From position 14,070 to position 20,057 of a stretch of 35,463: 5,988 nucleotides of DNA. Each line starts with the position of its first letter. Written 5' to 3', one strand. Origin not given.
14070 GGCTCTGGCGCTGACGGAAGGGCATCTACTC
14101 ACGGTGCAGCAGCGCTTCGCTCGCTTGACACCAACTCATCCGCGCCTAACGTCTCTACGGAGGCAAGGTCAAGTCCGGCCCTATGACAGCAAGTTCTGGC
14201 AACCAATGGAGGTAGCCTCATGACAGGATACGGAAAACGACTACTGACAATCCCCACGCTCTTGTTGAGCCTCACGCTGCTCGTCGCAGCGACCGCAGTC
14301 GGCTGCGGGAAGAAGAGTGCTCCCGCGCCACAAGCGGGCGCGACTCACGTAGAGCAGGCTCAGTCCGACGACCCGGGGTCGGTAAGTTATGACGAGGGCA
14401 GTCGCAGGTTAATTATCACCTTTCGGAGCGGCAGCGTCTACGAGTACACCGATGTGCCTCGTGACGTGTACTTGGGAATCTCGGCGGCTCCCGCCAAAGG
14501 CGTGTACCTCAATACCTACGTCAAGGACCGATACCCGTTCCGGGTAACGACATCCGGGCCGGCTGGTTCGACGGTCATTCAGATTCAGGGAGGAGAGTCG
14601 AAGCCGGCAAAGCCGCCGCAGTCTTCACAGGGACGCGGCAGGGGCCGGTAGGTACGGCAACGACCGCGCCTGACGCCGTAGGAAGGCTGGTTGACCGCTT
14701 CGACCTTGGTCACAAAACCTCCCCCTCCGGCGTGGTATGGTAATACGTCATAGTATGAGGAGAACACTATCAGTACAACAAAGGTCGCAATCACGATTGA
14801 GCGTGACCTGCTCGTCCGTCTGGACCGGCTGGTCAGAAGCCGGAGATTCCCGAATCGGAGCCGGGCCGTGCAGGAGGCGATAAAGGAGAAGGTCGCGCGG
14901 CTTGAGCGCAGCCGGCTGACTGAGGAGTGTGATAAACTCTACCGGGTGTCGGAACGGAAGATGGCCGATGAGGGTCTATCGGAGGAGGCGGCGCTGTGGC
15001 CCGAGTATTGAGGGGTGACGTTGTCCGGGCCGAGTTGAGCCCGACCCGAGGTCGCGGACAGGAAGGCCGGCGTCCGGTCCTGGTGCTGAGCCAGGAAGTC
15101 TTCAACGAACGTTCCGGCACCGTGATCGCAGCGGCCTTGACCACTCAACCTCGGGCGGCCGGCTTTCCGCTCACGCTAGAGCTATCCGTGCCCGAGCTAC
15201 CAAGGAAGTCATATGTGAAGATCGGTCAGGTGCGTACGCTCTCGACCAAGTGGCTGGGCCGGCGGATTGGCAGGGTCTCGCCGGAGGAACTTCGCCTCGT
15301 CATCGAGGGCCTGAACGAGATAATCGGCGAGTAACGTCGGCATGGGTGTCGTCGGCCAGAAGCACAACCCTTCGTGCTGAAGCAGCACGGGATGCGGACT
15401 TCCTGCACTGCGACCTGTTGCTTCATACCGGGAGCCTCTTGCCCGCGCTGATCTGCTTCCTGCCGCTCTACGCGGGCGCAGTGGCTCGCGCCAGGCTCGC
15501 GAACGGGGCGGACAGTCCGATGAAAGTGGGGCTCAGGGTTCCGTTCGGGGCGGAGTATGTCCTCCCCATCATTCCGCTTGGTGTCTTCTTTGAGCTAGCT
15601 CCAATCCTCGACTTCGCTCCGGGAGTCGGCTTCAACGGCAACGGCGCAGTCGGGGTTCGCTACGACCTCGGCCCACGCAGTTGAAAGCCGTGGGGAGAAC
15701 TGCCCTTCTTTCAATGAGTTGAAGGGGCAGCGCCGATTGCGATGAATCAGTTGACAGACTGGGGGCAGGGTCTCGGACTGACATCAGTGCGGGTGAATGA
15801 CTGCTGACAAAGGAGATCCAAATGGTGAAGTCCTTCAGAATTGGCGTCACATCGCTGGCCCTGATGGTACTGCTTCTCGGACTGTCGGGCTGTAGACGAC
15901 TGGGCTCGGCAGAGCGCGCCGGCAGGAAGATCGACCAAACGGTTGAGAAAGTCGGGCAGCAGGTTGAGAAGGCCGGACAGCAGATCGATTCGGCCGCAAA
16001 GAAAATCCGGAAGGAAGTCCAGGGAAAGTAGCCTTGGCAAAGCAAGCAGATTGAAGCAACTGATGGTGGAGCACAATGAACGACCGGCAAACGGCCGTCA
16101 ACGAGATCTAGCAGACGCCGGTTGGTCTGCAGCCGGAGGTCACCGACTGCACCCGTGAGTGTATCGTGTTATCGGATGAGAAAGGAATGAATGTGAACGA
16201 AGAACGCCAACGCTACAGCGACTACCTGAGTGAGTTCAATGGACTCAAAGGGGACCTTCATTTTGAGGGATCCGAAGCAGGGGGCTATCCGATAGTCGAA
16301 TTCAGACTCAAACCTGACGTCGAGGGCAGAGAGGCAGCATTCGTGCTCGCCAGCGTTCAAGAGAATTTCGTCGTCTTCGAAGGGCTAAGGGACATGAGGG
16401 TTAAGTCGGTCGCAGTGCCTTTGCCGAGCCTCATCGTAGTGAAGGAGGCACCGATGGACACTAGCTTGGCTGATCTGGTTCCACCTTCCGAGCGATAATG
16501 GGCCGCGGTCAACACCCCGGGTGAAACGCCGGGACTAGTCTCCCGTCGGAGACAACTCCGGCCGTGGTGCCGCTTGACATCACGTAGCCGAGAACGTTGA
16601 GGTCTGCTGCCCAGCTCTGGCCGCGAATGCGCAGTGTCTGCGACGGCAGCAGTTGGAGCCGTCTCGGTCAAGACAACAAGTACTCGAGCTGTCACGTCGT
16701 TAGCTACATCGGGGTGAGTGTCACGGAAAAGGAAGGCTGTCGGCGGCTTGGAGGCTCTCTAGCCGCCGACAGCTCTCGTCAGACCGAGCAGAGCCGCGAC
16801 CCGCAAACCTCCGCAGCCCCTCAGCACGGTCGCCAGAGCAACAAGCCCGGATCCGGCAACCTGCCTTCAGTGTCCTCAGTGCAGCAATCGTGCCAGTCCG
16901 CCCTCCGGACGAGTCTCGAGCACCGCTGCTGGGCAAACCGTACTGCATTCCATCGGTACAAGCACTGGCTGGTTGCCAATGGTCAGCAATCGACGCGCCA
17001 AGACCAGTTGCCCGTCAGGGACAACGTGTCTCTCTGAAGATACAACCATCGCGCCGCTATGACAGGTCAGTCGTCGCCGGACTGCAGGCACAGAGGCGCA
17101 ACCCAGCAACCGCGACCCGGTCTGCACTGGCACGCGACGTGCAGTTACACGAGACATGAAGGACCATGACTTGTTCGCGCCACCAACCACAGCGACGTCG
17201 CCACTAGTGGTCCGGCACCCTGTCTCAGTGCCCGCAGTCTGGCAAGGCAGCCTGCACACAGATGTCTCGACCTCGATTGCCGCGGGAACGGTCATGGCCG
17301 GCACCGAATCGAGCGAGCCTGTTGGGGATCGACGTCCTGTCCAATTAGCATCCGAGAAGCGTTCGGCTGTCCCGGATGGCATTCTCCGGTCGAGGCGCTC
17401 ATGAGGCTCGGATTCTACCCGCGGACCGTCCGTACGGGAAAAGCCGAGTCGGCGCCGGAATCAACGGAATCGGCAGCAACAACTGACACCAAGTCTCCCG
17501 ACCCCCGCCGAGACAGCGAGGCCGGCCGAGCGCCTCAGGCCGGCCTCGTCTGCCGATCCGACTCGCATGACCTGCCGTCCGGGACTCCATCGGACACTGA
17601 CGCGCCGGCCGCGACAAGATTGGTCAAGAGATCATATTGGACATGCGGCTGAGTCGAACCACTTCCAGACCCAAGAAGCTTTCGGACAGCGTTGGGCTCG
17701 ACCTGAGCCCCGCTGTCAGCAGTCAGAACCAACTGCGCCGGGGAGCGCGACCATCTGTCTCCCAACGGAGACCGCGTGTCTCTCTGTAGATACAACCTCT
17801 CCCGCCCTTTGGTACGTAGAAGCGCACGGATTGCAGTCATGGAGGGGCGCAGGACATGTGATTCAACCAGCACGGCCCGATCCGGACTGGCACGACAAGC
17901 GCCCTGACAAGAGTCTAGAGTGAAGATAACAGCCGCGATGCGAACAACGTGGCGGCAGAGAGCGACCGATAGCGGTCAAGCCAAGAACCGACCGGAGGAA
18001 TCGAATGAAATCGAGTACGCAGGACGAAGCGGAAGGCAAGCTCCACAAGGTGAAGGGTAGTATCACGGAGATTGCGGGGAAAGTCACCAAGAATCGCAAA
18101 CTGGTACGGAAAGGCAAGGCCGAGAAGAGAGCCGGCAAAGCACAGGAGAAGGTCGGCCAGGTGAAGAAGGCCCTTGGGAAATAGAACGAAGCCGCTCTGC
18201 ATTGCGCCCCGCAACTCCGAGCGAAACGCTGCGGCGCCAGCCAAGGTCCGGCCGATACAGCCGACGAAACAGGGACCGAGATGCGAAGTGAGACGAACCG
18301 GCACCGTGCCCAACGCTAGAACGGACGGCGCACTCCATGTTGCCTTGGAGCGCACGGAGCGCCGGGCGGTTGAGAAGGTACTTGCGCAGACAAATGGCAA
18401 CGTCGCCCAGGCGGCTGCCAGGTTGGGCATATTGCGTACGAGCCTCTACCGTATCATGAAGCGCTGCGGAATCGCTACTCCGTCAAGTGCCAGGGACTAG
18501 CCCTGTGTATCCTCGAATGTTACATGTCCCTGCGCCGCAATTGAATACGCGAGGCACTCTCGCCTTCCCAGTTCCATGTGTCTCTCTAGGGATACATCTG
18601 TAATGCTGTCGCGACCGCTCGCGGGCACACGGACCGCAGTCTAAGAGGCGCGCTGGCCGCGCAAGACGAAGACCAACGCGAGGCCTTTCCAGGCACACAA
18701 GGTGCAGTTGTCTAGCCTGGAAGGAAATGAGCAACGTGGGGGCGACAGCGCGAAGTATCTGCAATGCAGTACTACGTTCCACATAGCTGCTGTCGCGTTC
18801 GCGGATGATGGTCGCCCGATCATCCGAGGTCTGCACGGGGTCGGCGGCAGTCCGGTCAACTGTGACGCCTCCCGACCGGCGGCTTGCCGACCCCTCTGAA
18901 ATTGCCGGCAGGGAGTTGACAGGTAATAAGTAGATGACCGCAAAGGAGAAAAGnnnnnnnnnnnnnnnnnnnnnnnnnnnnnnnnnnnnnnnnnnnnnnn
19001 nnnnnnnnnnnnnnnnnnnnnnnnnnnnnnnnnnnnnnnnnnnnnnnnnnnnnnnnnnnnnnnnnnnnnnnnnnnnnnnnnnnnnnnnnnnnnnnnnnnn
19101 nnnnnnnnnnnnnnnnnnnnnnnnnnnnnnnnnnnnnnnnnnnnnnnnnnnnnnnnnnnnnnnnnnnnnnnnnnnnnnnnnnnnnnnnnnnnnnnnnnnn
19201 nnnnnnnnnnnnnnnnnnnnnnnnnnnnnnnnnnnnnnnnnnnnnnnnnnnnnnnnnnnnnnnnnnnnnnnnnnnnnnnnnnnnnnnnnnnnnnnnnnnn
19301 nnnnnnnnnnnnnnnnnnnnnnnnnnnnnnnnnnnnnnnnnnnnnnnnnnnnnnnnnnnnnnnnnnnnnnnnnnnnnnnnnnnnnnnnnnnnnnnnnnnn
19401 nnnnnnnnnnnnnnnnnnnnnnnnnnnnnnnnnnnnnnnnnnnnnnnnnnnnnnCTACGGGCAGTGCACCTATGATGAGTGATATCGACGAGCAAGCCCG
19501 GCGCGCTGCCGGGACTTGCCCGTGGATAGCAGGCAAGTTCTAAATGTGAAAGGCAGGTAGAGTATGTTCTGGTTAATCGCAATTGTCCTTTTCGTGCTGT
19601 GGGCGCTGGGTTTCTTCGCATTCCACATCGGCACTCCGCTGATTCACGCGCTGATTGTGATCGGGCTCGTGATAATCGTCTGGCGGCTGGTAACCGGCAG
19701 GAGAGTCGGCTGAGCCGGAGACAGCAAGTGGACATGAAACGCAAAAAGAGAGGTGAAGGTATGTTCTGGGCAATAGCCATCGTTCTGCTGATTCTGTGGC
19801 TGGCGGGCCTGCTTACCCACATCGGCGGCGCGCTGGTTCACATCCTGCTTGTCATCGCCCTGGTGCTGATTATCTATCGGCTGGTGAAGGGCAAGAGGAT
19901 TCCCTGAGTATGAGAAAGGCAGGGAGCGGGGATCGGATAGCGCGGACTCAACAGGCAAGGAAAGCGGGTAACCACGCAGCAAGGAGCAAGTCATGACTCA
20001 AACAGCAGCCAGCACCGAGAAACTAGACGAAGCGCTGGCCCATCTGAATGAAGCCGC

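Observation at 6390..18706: Dense local sigma54 regulon: ten -24/-12 promoters and thirteen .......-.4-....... palindromes in 12 kb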

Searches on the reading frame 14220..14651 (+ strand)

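Call 12: search_protein_families(library=pfam, proteins=[window:14220-14651:+], max_evalue=0.01)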
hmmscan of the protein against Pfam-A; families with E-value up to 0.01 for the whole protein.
window:14220-14651:+ (143 aa): 1 family
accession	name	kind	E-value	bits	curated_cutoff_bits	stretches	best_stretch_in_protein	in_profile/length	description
PF13619.11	KTSC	-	1e-15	57.6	25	1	54-105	7-58/58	KTSC domain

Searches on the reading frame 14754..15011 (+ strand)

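Call 12: search_protein_families(library=pfam, proteins=[window:14754-15011:+], max_evalue=0.01)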
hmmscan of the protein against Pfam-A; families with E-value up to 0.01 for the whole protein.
window:14754-15011:+ (85 aa): 1 family
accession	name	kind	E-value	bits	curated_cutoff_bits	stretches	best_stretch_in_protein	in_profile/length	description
PF01402.27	RHH_1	-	0.00023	21.4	20.5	1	12-49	3-39/39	Ribbon-helix-helix protein, copG family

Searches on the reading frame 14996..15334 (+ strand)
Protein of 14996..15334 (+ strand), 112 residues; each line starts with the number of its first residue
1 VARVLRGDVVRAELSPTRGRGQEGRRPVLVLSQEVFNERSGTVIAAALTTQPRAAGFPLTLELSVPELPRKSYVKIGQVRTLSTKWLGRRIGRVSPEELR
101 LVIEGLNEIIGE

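Call 12: search_protein_families(library=pfam, proteins=[window:14996-15334:+], max_evalue=0.01)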
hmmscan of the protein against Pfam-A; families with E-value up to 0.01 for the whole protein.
window:14996-15334:+ (112 aa): 1 family
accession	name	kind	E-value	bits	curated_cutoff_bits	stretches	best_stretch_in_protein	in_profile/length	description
PF02452.23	PemK_toxin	-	1e-23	84.1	23.1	1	6-109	2-108/109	PemK-like, MazF-like toxin of type II toxin-antitoxin system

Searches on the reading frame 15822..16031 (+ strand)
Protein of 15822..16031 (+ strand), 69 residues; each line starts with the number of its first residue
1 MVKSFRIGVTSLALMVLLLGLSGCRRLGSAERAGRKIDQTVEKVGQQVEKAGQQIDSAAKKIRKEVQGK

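Call 12: search_protein_families(library=pfam, proteins=[window:15822-16031:+], max_evalue=0.01)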
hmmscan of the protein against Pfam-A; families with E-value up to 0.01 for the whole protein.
window:15822-16031:+ (69 aa): 1 family
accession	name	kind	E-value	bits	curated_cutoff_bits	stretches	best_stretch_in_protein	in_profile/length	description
PF14013.11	MT0933_antitox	-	0.0098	16.6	27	0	30-65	8-48/49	MT0933-like antitoxin protein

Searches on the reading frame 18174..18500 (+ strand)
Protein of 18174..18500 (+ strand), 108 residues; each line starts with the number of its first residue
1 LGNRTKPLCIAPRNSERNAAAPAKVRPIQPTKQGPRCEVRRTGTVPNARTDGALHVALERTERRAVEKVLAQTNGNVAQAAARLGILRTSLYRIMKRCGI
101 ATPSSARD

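Call 12: search_protein_families(library=pfam, proteins=[window:18174-18500:+], max_evalue=0.01)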
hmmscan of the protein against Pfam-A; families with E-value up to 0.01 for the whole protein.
window:18174-18500:+ (108 aa): 2 families
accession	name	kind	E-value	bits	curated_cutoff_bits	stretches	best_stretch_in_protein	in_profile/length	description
PF02954.25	HTH_8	-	1.3e-10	41.2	22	1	58-97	2-41/42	Bacterial regulatory protein, Fis family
PF13518.12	HTH_28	-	0.0084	16.6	25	0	64-97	4-35/52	Helix-turn-helix domain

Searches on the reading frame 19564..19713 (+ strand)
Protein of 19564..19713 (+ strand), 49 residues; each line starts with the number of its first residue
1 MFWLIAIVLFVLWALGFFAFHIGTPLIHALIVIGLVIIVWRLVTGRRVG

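Call 16: search_protein_families(library=pfam, proteins=[window:19564-19713:+], max_evalue=0.01)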
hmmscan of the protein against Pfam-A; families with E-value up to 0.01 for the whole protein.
window:19564-19713:+ (49 aa): 1 family
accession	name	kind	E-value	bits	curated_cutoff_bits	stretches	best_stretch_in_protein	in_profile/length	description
PF18919.5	DUF5670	-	7.3e-11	42.4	23.5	1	1-44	1-43/43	Family of unknown function (DUF5670)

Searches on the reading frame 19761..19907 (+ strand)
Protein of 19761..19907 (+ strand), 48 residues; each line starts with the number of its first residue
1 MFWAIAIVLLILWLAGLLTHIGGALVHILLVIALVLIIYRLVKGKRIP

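Call 16: search_protein_families(library=pfam, proteins=[window:19761-19907:+], max_evalue=0.01)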
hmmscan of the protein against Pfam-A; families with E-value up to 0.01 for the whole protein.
window:19761-19907:+ (48 aa): 1 family
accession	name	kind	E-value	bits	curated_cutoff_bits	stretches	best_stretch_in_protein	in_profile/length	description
PF18919.5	DUF5670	-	5.6e-14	52.4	23.5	1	1-43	1-43/43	Family of unknown function (DUF5670)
